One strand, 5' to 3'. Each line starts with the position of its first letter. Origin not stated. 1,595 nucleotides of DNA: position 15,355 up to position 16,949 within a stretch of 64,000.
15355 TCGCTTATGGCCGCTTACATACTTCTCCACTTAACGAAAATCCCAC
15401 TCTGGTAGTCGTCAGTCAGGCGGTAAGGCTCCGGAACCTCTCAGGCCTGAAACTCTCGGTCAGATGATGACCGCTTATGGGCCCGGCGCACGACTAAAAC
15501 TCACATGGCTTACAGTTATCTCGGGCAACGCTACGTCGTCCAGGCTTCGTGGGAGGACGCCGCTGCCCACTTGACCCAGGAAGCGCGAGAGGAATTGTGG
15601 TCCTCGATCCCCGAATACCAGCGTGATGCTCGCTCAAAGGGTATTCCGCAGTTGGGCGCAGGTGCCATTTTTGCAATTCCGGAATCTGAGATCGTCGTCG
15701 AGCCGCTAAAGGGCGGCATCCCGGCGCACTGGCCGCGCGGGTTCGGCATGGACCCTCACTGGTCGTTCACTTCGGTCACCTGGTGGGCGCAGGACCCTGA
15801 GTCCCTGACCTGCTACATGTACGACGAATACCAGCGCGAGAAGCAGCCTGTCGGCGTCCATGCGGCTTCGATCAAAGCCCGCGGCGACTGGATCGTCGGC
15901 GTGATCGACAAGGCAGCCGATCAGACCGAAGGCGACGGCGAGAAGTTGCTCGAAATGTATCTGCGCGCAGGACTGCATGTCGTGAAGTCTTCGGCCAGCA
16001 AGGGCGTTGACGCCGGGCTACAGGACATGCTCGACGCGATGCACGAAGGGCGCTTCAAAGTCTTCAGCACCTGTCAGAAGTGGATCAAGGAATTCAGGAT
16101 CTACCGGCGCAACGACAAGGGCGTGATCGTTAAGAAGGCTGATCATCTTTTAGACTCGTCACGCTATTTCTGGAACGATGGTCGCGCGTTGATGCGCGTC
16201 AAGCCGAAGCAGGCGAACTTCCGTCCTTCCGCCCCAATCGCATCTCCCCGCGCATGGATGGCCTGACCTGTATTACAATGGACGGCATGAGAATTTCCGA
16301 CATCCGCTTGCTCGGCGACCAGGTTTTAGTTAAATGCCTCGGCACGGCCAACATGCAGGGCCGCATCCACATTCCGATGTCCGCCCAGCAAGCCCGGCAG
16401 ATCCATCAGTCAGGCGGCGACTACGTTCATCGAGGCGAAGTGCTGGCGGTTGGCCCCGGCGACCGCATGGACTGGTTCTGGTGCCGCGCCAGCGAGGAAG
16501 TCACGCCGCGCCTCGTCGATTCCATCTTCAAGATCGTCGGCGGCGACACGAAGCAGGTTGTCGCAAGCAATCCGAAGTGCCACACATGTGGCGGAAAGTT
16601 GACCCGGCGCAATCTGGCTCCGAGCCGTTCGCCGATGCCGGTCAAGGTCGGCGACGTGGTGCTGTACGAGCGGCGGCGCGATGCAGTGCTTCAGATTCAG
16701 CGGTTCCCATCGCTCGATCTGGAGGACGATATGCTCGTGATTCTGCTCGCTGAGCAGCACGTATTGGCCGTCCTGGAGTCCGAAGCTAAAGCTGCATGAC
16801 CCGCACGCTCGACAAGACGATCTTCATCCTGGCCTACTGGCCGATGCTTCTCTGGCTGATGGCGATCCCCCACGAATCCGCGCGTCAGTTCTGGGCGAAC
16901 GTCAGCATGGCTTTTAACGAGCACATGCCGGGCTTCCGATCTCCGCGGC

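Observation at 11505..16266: Large terminase split into separate ATPase and nuclease ORFs by a 3.2-kb, eight-gene cassette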

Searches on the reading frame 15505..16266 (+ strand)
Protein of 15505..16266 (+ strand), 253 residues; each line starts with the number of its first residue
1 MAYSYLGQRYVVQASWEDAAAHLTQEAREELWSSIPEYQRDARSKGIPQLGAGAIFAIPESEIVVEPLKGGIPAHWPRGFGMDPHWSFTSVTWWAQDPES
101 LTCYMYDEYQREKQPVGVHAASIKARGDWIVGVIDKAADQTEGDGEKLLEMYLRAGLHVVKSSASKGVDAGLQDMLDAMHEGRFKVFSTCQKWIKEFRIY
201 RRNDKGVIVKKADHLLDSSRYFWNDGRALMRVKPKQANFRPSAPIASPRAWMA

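Call 3: search_protein_families(library=pfam, proteins=[window:15505-16266:+], max_evalue=0.01)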
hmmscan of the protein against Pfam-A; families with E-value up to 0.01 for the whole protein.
window:15505-16266:+ (253 aa): 2 families
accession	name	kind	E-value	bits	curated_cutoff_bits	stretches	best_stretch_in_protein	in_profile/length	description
PF17289.8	Terminase_6C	-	4.4e-10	40.2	22.6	1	97-223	20-152/155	Terminase RNaseH-like domain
PF04028.18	DUF374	-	0.0062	16.5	26.8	0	143-183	16-56/69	Domain of unknown function (DUF374)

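Call 4: search_protein_families(library=phrogs, proteins=[window:15505-16266:+], max_evalue=0.01)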
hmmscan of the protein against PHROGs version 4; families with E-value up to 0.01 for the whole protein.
window:15505-16266:+ (253 aa): 5 families
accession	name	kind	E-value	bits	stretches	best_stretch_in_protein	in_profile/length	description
phrog_5653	-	head and packaging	1.5e-18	68.3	1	52-227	7-181/199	terminase large subunit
phrog_30463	-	unknown function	1.9e-15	58.4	1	163-232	10-81/101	-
phrog_2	-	head and packaging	2e-12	47.7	1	8-232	421-599/807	terminase large subunit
phrog_10250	-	head and packaging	2.3e-07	31.8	1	153-224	128-213/228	terminase large subunit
phrog_6672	-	head and packaging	0.0038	17.8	1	150-225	48-128/145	terminase large subunit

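Call 9: search_dna_similar(query=window:15505-16266:+, collection=phages, mode=protein, max_rows=30)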
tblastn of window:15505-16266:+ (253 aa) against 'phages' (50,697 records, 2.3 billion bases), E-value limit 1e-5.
Records with a match: 411; places in all: 414; records where one place covers at least 80% of the query: 298.
Best place of each record, by identity: <60% 411.
By first word of the organism name: Pseudomonas 110; Escherichia 101; Salmonella 98; Vibrio 18; Aeromonas 11; Proteus 10; Enterobacteria 10; Caudoviricetes 8; Cronobacter 6; Ralstonia 5; and 19 more.
By host as written in the record: Escherichia coli 62; Pseudomonas aeruginosa 39; - 32; Salmonella enterica subsp. enterica serovar Typhimurium 21; Salmonella sp. 17; Pseudomonas aeruginosa PAO1 16; Salmonella enterica 11; Aeromonas hydrophila 9; and 124 more.
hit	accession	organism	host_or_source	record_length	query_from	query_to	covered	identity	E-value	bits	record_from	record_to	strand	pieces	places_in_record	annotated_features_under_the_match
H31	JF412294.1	EBPR podovirus 1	-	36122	9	234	89%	45.2%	2e-58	205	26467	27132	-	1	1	gp39: TerL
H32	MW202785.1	Caudoviricetes sp.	Manatee Spring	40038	9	234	89%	41.9%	4e-51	184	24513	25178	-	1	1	large terminase protein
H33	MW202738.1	Caudoviricetes sp.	Manatee Spring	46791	6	241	93%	38.6%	2e-48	176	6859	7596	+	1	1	large terminase protein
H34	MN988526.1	Rhizobium phage RHph_N3_2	Rhizobium phaseoli N3_2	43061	18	250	92%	38.1%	9e-39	148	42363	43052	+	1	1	terminase large subunit protein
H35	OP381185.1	Megaira polyxenophila phage MAnkyphage_25.80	Candidatus Megaira polyxenophila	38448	6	240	93%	37.4%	5e-44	164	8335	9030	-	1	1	terminase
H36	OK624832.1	Xanthomonas phage DES1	Xanthomonas sp.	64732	6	227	88%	39.5%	2e-44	165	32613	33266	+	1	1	large terminase protein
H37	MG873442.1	Salmonella phage SE131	Salmonella enterica subsp. enterica ...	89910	7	221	85%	39.6%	7e-41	154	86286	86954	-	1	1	terminase large subunit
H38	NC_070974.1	Salmonella phage SE131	Salmonella enterica subsp. enterica ...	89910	7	221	85%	39.6%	7e-41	154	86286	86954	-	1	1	terminase large subunit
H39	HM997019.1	Salmonella phage 7-11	Salmonella enterica subsp. enterica ...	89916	7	221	85%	39.6%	7e-41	154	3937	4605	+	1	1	terminase large subunit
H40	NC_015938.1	Salmonella phage 7-11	Salmonella enterica subsp. enterica ...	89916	7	221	85%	39.6%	7e-41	154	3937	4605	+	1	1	terminase large subunit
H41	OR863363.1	Salmonella phage SeKF_80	Wastewater effluent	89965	7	221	85%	39.6%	8e-41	154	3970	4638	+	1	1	terminase large subunit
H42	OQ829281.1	phage PKM.Lu.22.1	-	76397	7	221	85%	39.6%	1e-40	154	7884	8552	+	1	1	terminase large subunit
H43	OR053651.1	Salmonella phage PKM.Hi.22.6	Salmonella sp.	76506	7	221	85%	39.6%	2e-40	154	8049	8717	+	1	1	terminase large subunit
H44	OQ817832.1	Achromobacter phage CF418P1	Achromobacter sp.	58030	20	221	80%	42.1%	5e-41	155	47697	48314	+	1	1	terminase large subunit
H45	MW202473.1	Caudoviricetes sp.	Manatee Spring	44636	7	234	90%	37.1%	3e-43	161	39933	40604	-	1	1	large terminase protein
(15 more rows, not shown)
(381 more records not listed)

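Call 19: search_solved_structures(query=window:15505-16266:+, max_evalue=1, show_alignments=2)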
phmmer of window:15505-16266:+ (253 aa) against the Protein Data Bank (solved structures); distinct sequences matched with E-value up to 1: 1.
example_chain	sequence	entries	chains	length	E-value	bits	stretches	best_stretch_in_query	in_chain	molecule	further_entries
4dkw_A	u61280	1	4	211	3.5e-20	75.7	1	50-244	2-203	Large terminase protein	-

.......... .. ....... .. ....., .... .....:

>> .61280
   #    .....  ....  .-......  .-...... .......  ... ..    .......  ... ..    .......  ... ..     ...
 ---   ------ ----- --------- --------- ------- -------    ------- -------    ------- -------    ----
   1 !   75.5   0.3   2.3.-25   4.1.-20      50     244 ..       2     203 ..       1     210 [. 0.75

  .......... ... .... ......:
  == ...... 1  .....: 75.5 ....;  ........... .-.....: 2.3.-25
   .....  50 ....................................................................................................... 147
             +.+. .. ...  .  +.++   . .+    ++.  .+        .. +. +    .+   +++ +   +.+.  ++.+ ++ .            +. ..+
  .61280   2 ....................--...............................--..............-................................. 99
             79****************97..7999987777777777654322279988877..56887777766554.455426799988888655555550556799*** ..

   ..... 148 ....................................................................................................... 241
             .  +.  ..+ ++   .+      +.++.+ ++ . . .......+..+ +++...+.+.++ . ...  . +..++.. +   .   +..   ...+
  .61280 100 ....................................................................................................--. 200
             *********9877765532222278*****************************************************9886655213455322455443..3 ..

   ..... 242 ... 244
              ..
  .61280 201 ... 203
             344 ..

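Call 54: find_homologous_proteins(query=window:15505-16266:+, max_evalue=1e-10)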
Query window:15505-16266:+ (253 aa): 640 proteins with E <= 1e-10 among 845 candidates; the best 120 are listed.
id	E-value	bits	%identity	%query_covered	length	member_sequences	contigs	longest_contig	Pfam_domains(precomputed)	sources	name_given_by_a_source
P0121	3.3e-171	586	100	100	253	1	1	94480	PF17289.9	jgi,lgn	jgi:hypothetical protein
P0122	1.3e-138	479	80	100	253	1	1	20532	-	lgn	-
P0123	6.4e-135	467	80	100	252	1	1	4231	PF17289.9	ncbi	-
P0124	2.7e-134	465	79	100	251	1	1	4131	PF17289.9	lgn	-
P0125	2.7e-128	445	77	100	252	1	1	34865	PF17289.9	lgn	-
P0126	1.7e-121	423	74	100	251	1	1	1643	PF17289.9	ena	-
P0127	2.2e-103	363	65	97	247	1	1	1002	PF17289.9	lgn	-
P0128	4.1e-86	307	54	100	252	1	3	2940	PF17289.9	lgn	-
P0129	7.5e-83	296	51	100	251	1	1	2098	PF17289.9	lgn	-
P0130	5.6e-82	293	52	100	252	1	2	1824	PF17289.9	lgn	-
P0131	4.2e-80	287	53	100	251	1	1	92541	PF17289.9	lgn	-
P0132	3.0e-79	284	51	100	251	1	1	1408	PF17289.9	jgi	jgi:hypothetical protein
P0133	1.1e-76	276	50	100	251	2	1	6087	PF17289.9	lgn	-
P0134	3.9e-72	261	49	100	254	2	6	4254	PF17289.9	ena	-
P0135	2.8e-70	255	50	96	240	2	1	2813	PF17289.9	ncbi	-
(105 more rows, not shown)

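Call 55: find_encoding_contigs(protein=P0122, flank=10000, max_places=1)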
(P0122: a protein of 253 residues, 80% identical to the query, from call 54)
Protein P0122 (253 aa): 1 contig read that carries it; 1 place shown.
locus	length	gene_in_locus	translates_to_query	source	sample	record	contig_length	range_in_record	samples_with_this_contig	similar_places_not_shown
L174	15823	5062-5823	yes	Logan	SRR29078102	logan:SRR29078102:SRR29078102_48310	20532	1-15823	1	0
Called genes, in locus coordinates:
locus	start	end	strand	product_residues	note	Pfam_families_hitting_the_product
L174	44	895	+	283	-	PF03237:Terminase_6N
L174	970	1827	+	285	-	-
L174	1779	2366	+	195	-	-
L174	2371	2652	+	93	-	-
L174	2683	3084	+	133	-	-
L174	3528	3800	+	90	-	-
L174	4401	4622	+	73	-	PF13619:KTSC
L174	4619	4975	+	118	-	-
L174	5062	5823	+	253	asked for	-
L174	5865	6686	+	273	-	-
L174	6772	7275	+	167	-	-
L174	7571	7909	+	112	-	-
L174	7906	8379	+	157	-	-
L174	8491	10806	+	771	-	PF16510:P22_portal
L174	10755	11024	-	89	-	-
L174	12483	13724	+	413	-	PF11651:P22_CoatProtein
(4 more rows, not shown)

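Call 56: find_encoding_contigs(protein=P0125, flank=10000, max_places=1)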
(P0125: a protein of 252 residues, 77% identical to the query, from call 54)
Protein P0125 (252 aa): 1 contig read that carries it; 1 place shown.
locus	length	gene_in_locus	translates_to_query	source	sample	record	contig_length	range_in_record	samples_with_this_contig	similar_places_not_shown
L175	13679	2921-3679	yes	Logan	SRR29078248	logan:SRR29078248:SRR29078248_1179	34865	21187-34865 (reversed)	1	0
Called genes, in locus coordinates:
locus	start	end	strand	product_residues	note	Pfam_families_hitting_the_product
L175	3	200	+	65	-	?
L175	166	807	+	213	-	-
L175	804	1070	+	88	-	-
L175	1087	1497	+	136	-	-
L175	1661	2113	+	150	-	-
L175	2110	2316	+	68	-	-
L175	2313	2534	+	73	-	PF13619:KTSC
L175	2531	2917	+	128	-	-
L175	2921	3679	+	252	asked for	PF17289:Terminase_6C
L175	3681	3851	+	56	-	-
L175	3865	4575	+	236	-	-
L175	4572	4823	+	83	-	-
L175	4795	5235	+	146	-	-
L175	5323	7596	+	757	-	PF16510:P22_portal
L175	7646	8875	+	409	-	-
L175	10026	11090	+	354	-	PF11651:P22_CoatProtein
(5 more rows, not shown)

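Call 73: predict_structure(alignment_id=A2)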
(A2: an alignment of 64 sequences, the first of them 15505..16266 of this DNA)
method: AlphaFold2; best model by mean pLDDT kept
length: 253 residues; sequences in the alignment: 64
mean_pLDDT: 84.2   pTM: 0.75
mean pLDDT of the five models: 84.2, 83.3, 81.8, 81.5, 80.1
residues with pLDDT >= 90: 132; 70-90: 70; 50-70: 43; < 50: 8
segments of 3 or more residues with pLDDT < 50: 1-3, 8-11
pLDDT, mean of each block of 10 residues (from residue 1): 48 65 85 73 54 75 97 98 91 98 98 93 97 76 78 95 78 93 98 92 82 93 96 89 72 54
secondary structure, 60 per line:
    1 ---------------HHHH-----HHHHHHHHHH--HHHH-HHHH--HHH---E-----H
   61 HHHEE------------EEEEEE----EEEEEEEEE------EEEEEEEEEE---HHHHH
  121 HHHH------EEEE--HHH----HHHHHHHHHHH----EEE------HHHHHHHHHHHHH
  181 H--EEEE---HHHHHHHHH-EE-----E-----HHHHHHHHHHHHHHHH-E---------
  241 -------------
elements in order: H16-19 H25-34 H37-40 H42-45 H60-63 E78-83 E88-96 E103-112 H116-124 E131-134 H144-154 E159-161 H168-181 E184-187 H191-199 H214-229

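Call 78: fold_search(model_id=the predicted structure, library=pdb)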
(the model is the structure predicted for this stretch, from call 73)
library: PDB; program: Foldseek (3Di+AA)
matches with E <= 10: 1080; with E <= 0.001: 33
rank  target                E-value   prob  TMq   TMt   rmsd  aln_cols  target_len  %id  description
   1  4dkw_A                3.2e-16  1.00  0.65  0.84   2.2       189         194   28  Structure of P22 Large terminase nuclease domain (released 2012-06-27)
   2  5oe9_C                9.1e-11  1.00  0.57  0.36  12.9       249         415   16  Structure of large terminase from the thermophilic bacteriophage D6E in complex with sulfate (Crystal form 2) (released 2017-10-11)
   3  5oe9_B                1.0e-10  1.00  0.57  0.36  13.3       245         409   17  Structure of large terminase from the thermophilic bacteriophage D6E in complex with sulfate (Crystal form 2) (released 2017-10-11)
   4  5oe9_A                2.4e-10  1.00  0.56  0.36  12.2       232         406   17  Structure of large terminase from the thermophilic bacteriophage D6E in complex with sulfate (Crystal form 2) (released 2017-10-11)
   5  5oee_C                2.8e-10  1.00  0.56  0.36  11.2       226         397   17  Structure of large terminase from the thermophilic bacteriophage D6E (Crystal form 3) (released 2017-10-11)
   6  5oee_A                4.9e-10  1.00  0.58  0.37  11.8       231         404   16  Structure of large terminase from the thermophilic bacteriophage D6E (Crystal form 3) (released 2017-10-11)
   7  5oe8_A                4.9e-10  1.00  0.57  0.36  11.7       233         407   18  Structure of large terminase from the thermophilic bacteriophage D6E (Crystal form 2) (released 2017-10-11)
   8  5oe8_C                4.9e-10  1.00  0.56  0.36  11.9       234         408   18  Structure of large terminase from the thermophilic bacteriophage D6E (Crystal form 2) (released 2017-10-11)
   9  5oea_A                6.6e-10  1.00  0.58  0.37  11.8       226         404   17  Structure of large terminase from the thermophilic bacteriophage D6E in complex with ATP-gamma-S (Crystal form 3) (released 2017-10-11)
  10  5oeb_F                6.6e-10  1.00  0.58  0.37  11.9       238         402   18  Structure of large terminase from the thermophilic bacteriophage D6E in complex with ADP (Crystal form 3) (released 2017-10-11)
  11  5oee_F                8.3e-10  1.00  0.57  0.37  11.9       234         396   18  Structure of large terminase from the thermophilic bacteriophage D6E (Crystal form 3) (released 2017-10-11)
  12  5oeb_C                8.8e-10  1.00  0.58  0.37  12.1       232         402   18  Structure of large terminase from the thermophilic bacteriophage D6E in complex with ADP (Crystal form 3) (released 2017-10-11)
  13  5oeb_A                1.3e-09  1.00  0.56  0.36  12.1       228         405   18  Structure of large terminase from the thermophilic bacteriophage D6E in complex with ADP (Crystal form 3) (released 2017-10-11)
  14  5oe8_B                1.3e-09  1.00  0.56  0.36  11.9       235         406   17  Structure of large terminase from the thermophilic bacteriophage D6E (Crystal form 2) (released 2017-10-11)
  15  5oee_B                1.3e-09  1.00  0.57  0.37  11.5       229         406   16  Structure of large terminase from the thermophilic bacteriophage D6E (Crystal form 3) (released 2017-10-11)
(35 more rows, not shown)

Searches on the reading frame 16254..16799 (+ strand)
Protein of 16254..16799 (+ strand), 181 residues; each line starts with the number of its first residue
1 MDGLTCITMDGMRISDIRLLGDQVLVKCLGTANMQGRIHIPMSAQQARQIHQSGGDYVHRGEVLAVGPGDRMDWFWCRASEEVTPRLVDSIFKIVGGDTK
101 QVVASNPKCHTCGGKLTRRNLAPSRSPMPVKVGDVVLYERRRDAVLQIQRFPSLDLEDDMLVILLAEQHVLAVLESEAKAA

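Call 3: search_protein_families(library=pfam, proteins=[window:16254-16799:+], max_evalue=0.01)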
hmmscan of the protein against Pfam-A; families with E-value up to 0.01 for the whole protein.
window:16254-16799:+ (181 aa): 1 family
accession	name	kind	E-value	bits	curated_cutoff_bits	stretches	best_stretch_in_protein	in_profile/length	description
PF00166.26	Cpn10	-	1.1e-05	25.8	21.1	0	17-72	2-48/93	Chaperonin 10 Kd subunit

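Call 4: search_protein_families(library=phrogs, proteins=[window:16254-16799:+], max_evalue=0.01)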
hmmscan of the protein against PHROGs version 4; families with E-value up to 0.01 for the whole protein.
window:16254-16799:+ (181 aa): 1 family
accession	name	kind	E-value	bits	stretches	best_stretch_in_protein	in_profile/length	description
phrog_3188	-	other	0.00061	20.6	0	124-175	53-95/96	co-chaperonin GroES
